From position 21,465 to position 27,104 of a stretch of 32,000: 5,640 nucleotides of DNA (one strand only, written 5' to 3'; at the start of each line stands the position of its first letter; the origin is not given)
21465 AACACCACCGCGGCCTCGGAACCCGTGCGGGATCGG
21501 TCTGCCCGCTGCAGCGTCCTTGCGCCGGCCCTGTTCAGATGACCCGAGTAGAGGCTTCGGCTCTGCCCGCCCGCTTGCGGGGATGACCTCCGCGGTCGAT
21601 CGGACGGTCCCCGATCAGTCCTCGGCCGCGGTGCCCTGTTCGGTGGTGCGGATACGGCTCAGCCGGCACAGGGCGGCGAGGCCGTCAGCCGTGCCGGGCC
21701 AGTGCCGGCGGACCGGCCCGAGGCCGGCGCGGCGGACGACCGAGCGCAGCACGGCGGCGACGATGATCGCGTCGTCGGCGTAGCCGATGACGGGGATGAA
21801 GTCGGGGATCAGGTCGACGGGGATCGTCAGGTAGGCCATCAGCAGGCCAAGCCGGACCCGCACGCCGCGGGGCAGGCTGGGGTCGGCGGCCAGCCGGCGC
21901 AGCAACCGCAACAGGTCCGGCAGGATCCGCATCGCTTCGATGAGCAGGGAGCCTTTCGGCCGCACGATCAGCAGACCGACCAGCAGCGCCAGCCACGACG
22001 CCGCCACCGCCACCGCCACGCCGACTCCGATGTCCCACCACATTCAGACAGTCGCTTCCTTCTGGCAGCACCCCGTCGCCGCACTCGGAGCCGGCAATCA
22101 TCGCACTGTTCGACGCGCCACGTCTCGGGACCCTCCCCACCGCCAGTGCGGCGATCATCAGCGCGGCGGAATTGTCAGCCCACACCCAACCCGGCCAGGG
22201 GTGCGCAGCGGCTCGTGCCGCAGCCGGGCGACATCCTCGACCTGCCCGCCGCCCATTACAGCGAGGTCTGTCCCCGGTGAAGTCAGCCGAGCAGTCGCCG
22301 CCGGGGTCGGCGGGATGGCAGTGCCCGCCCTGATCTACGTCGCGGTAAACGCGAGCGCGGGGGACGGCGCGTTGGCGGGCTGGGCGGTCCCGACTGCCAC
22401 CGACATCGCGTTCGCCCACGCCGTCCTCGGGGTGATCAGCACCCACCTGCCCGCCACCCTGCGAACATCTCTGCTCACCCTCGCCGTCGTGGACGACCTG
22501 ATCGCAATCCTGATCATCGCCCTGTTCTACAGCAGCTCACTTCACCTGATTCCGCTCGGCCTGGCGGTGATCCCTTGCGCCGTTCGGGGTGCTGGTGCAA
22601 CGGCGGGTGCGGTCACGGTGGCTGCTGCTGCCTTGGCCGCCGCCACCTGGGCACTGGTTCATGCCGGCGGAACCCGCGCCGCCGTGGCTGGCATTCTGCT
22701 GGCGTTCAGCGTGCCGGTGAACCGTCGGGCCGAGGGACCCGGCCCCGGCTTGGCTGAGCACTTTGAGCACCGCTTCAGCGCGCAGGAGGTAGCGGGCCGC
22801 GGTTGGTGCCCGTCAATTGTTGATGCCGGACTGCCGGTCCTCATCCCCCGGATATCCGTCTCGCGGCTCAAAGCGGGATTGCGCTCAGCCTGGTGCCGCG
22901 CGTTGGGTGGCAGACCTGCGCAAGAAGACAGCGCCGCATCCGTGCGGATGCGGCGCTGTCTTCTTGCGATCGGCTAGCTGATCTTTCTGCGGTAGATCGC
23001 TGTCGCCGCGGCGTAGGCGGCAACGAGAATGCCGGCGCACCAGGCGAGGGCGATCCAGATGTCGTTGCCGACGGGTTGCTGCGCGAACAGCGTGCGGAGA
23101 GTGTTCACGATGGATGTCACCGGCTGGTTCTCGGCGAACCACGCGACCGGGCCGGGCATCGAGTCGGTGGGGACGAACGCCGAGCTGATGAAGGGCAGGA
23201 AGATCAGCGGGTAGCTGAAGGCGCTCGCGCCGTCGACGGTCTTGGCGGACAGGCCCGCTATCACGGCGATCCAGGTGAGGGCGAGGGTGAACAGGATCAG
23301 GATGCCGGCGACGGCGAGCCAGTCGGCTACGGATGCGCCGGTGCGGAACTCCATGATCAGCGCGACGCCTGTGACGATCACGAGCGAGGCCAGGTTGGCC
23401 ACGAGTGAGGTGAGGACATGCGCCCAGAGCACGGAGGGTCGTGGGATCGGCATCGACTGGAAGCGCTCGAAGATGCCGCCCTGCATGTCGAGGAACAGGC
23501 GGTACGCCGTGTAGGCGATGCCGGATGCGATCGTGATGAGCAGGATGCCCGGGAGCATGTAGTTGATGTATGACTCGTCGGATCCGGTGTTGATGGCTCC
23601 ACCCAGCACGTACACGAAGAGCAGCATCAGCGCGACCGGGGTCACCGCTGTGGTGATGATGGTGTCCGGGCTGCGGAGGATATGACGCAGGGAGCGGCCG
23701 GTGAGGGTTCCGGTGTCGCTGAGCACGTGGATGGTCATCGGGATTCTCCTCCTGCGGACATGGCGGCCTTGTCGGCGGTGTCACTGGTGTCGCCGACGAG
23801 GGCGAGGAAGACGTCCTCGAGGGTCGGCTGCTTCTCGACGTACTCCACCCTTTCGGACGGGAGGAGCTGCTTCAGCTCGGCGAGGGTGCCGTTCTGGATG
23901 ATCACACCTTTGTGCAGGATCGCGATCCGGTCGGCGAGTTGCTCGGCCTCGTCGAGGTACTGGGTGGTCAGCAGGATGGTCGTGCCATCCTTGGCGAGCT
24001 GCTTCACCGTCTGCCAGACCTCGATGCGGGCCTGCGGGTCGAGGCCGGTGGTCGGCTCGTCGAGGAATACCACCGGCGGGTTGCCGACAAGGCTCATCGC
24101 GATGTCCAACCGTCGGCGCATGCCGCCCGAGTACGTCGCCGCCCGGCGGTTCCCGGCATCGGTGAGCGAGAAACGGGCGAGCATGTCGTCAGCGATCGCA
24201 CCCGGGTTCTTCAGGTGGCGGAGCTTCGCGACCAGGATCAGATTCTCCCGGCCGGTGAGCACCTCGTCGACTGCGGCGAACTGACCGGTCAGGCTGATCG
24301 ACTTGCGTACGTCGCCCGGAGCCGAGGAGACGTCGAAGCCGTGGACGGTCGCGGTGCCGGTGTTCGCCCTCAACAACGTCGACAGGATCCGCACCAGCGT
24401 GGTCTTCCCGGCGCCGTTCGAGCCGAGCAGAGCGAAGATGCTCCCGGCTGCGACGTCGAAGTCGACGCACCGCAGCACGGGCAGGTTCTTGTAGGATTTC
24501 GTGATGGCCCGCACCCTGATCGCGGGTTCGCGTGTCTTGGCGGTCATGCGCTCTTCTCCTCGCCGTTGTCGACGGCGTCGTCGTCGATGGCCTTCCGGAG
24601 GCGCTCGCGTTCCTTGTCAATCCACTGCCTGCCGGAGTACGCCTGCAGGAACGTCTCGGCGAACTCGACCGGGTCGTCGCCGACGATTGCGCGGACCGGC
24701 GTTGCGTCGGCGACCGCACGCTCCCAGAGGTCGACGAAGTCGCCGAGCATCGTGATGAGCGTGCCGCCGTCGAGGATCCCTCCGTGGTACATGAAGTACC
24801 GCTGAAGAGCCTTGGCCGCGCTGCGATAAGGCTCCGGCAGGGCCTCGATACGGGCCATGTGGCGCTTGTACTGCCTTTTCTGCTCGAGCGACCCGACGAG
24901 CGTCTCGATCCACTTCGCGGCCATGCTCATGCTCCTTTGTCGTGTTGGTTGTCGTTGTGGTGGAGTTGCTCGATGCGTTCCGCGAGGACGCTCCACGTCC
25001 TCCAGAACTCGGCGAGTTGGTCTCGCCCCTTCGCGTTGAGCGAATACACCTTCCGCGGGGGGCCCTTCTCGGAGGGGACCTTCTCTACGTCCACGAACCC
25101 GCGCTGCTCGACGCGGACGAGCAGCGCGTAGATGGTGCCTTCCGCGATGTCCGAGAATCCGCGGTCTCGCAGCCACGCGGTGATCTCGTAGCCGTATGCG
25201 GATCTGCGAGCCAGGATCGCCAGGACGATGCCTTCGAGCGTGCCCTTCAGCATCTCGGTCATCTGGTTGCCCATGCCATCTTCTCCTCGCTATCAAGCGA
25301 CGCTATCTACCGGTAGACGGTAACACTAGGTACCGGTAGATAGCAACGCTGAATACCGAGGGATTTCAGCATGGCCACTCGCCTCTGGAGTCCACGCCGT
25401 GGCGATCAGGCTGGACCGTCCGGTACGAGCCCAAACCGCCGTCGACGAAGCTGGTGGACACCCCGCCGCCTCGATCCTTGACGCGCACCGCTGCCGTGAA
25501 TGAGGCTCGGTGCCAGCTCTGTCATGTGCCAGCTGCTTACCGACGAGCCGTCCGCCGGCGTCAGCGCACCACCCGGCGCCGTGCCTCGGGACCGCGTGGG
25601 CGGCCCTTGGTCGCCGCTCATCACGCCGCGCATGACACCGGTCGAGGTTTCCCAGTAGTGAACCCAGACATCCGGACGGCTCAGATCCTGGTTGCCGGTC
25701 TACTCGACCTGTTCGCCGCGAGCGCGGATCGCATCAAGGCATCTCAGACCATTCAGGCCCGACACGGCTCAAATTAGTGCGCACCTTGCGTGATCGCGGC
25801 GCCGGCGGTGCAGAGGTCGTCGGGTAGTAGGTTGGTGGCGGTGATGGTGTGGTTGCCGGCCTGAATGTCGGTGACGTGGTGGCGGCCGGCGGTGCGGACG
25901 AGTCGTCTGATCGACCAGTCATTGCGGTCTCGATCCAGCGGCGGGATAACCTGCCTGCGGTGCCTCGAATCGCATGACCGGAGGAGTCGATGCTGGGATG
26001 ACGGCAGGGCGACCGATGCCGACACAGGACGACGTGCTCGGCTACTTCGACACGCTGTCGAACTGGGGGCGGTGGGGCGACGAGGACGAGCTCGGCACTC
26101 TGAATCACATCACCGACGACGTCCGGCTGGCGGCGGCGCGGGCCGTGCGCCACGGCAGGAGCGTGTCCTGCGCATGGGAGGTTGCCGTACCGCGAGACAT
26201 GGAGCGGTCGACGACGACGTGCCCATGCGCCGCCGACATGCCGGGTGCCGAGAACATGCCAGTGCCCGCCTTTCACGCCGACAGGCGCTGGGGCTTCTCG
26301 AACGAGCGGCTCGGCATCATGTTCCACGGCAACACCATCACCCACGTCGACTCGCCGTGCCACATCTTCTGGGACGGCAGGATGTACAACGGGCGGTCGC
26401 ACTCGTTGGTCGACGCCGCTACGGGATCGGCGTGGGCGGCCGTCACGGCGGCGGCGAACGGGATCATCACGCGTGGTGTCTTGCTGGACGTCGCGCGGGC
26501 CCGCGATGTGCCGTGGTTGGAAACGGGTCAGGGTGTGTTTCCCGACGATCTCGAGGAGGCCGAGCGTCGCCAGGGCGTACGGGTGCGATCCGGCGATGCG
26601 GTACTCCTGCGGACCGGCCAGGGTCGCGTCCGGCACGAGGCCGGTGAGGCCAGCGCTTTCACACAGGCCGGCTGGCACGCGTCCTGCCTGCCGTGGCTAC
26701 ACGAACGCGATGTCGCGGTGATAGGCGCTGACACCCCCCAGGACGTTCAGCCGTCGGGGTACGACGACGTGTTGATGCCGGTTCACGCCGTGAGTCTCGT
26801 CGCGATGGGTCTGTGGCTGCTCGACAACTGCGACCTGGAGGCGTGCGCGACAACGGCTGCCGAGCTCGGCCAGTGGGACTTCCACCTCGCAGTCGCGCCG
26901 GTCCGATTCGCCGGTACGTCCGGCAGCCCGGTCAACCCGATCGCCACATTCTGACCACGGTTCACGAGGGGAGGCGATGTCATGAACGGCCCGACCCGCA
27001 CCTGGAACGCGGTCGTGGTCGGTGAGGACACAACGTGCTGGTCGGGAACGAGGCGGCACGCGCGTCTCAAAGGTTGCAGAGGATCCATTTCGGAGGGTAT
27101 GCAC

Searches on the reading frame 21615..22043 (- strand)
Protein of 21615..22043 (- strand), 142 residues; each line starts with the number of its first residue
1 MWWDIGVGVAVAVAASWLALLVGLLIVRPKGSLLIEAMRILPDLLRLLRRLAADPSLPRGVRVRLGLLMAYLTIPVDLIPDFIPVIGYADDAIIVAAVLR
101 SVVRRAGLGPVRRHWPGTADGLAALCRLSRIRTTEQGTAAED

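Call 8: search_protein_families(library=pfam, proteins=[window:21615-22043:-], max_evalue=0.001)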
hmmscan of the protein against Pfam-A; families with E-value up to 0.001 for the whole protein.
window:21615-22043:- (142 aa): 1 family
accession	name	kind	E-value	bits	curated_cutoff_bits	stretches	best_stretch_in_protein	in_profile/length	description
PF06803.17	DUF1232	-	2.7e-12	46.6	23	1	62-96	2-36/37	Protein of unknown function (DUF1232)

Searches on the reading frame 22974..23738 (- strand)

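Call 94: search_protein_families(library=pfam, proteins=[window:22974-23738:-], max_evalue=0.0001)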
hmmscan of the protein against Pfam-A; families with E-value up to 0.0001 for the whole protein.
window:22974-23738:- (254 aa): 2 families
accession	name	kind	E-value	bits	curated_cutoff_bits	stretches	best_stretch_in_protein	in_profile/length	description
PF01061.29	ABC2_membrane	-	6.2e-21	75.3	26.9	1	10-217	4-209/211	ABC-2 type transporter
PF12698.13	ABC2_membrane_3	-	3.8e-10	39.8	31.6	1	51-245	154-345/347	ABC-2 family transporter protein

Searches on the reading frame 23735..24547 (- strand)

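Call 94: search_protein_families(library=pfam, proteins=[window:23735-24547:-], max_evalue=0.0001)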
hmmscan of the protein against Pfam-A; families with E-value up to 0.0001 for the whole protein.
window:23735-24547:- (270 aa): 3 families
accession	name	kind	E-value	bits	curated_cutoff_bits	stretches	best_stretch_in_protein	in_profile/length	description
PF00005.33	ABC_tran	-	1.1e-27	97.8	25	1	26-167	2-137/137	ABC transporter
PF13304.12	AAA_21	-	2.5e-15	57.8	27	1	125-196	224-298/304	AAA domain, putative AbiEii toxin, Type IV TA system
PF13175.12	AAA_15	-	3.7e-05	23.9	32.1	0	37-63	25-55/374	AAA ATPase domain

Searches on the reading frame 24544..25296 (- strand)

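Call 94: search_protein_families(library=pfam, proteins=[window:24544-25296:-], max_evalue=0.0001)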
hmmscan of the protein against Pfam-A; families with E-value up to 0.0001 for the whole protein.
window:24544-25296:- (250 aa): 1 family
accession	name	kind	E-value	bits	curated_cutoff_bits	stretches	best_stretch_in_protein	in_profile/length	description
PF06304.16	DUF1048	-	8e-20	71.6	29.6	1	137-237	4-101/102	Protein of unknown function (DUF1048)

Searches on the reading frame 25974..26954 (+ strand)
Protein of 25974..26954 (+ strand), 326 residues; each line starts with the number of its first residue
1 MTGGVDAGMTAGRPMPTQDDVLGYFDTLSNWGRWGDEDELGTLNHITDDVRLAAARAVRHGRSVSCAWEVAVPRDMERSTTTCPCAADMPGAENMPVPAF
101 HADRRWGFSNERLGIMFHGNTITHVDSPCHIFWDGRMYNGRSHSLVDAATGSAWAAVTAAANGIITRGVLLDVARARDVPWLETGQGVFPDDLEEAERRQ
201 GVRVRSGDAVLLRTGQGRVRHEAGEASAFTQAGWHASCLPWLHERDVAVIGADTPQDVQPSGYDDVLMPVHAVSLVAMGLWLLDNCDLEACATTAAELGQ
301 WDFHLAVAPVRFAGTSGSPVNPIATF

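Call 94: search_protein_families(library=pfam, proteins=[window:25974-26954:+], max_evalue=0.0001)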
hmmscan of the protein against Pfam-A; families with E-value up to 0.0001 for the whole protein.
window:25974-26954:+ (326 aa): 1 family
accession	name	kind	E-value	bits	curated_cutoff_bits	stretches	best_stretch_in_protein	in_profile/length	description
PF04199.19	Cyclase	-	1.4e-21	77.6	23.1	1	102-255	17-138/142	Putative cyclase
